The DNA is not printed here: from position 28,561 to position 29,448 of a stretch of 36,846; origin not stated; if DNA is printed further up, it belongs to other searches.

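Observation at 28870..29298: AcpS-size PPTase-like domain fused C-terminal to the DH of the second synthase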

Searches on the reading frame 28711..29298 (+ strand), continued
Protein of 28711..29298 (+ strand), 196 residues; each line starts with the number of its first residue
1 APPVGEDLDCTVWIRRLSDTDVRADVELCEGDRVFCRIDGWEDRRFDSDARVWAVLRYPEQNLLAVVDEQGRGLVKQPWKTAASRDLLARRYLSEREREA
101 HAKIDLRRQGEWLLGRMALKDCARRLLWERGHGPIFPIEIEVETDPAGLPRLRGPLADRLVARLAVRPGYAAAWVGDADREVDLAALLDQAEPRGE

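Call 29: fold_search(model_id=the predicted structure, library=pdb)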
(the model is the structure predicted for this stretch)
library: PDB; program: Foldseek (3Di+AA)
matches with E <= 10: 240; with E <= 0.001: 33
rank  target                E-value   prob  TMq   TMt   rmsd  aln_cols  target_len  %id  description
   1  1f80_C                1.3e-05  1.00  0.53  0.70   2.4       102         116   22  HOLO-(ACYL CARRIER PROTEIN) SYNTHASE IN COMPLEX WITH HOLO-(ACYL CARRIER PROTEIN) (released 2001-06-28)
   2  3hyk_C                2.1e-05  1.00  0.56  0.74   2.6       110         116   23  2.31 Angstrom resolution crystal structure of a holo-(acyl-carrier-protein) synthase from Bacillus anthracis str. Ames (released 2009-06-30)
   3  4dxe_E                2.1e-05  1.00  0.47  0.63   2.9        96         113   20  2.52 Angstrom resolution crystal structure of the acyl-carrier-protein synthase (AcpS)-acyl carrier protein (ACP) prot (released 2012-03-14)
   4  1f7t_A                2.4e-05  1.00  0.51  0.66   2.7        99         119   25  HOLO-(ACYL CARRIER PROTEIN) SYNTHASE AT 1.8A (released 2001-06-27)
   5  1fte_A                2.9e-05  1.00  0.54  0.71   3.1       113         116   20  CRYSTAL STRUCTURE OF STREPTOCOCCUS PNEUMONIAE ACYL CARRIER PROTEIN SYNTHASE (NATIVE 1) (released 2001-09-12)
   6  3hyk_A                4.3e-05  1.00  0.56  0.73   5.8       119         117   23  2.31 Angstrom resolution crystal structure of a holo-(acyl-carrier-protein) synthase from Bacillus anthracis str. Ames (released 2009-06-30)
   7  1f80_A                4.6e-05  1.00  0.53  0.69   2.1        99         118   24  HOLO-(ACYL CARRIER PROTEIN) SYNTHASE IN COMPLEX WITH HOLO-(ACYL CARRIER PROTEIN) (released 2001-06-28)
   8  4jm7_C                4.9e-05  1.00  0.47  0.60   2.8       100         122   19  1.82 Angstrom resolution crystal structure of holo-(acyl-carrier-protein) synthase (acpS) from Staphylococcus aureus (released 2013-03-27)
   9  3hyk_B                7.2e-05  1.00  0.56  0.74   2.5       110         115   23  2.31 Angstrom resolution crystal structure of a holo-(acyl-carrier-protein) synthase from Bacillus anthracis str. Ames (released 2009-06-30)
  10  5vcb_G                9.3e-05  1.00  0.50  0.64   3.0       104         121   30  Crystal structure of holo-(acyl-carrier-protein) synthase:holo(acyl-carrier-protein) complex from Escherichia Coli. (released 2017-11-01)
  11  5vcb_B                9.3e-05  1.00  0.51  0.66   3.1       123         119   23  Crystal structure of holo-(acyl-carrier-protein) synthase:holo(acyl-carrier-protein) complex from Escherichia Coli. (released 2017-11-01)
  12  1f7t_B                1.2e-04  1.00  0.50  0.65   2.9       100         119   24  HOLO-(ACYL CARRIER PROTEIN) SYNTHASE AT 1.8A (released 2001-06-27)
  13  4dxe_C                1.3e-04  1.00  0.49  0.67   1.9        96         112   20  2.52 Angstrom resolution crystal structure of the acyl-carrier-protein synthase (AcpS)-acyl carrier protein (ACP) prot (released 2012-03-14)
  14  5cxd_A                1.8e-04  1.00  0.54  0.69   2.6       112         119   21  1.75 Angstrom resolution crystal structure of the apo-form acyl-carrier-protein synthase (AcpS) (acpS; purification ta (released 2015-08-05)
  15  5vcb_A                1.9e-04  1.00  0.51  0.65   2.5       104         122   31  Crystal structure of holo-(acyl-carrier-protein) synthase:holo(acyl-carrier-protein) complex from Escherichia Coli. (released 2017-11-01)
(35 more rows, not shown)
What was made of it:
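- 28858..29250 (+): PPTase-fold N-lobe (tail residues about 11-141; protein about 1220-1350). Foldseek top hits are AcpS and Sfp (call 29).
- On 4'-phosphopantetheinyl transferase superfamily (fold level): Foldseek top 35 hits are AcpS or Sfp at probability 1.00 (call 29).
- Closest known: Sfp. Same: The window tail superposes on Sfp (Foldseek, call 29).
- Checked: Its 35 best Foldseek PDB hits are AcpS or Sfp, with probability 1.00 and target-normalised TM about 0.65-0.74 (call 29).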

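Call 49: find_encoding_contigs(protein=P0004, flank=3000, max_places=2)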
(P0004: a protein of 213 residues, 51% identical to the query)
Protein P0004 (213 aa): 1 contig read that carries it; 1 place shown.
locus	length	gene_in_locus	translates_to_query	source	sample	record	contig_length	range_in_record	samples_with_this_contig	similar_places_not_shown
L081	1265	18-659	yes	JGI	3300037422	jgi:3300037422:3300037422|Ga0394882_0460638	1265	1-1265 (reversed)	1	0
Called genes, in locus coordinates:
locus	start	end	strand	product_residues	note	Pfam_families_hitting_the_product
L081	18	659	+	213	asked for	-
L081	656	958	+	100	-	-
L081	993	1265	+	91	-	?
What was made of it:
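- Metagenome fragment P0004 has the same truncation, with the ACP gene directly after the stop (call 49).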

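Call 50: find_encoding_contigs(protein=P0005, flank=3000, max_places=2)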
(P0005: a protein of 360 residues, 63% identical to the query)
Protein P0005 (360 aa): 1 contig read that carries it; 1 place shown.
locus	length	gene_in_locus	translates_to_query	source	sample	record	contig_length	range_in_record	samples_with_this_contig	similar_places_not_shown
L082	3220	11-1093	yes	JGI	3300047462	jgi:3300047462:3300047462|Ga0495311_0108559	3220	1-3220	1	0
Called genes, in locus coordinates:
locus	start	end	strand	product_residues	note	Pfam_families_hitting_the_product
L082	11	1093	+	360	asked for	PF14765:PS-DH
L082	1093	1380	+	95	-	-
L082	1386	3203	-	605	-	PF04706:Dickkopf_N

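Call 60: search_protein_representatives(protein=window:28828-29298:+)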
Query: 157 residues. Proteins with E-value up to 0.001 (for the whole library): 468; up to 1e-10: 261; up to 1e-30: 5. The best 150 are listed.
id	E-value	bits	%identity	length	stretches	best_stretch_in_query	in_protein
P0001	2.7e-46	173.8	62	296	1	1-139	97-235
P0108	2.8e-40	154.2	55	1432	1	1-139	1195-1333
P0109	1.2e-39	152.1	56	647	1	1-155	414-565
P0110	1.7e-34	135.5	55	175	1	13-142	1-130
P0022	9.4e-32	126.5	46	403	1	1-147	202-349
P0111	3.5e-30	121.4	54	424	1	1-119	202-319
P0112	4.3e-30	121.1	41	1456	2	1-146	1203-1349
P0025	5.5e-30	120.8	47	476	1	1-157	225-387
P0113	2.6e-28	115.3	49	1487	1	1-122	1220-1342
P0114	5.1e-28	114.4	44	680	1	2-155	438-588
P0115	6.7e-28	114.0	48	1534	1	1-147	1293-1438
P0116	6.9e-28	113.9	46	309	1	1-146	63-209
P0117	1.4e-27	112.9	46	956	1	3-145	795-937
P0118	2.0e-27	112.4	48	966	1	1-126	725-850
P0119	8.6e-27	110.4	39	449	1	1-147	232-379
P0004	6.9e-25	104.2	51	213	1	1-108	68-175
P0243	2.6e-16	76.3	40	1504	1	1-104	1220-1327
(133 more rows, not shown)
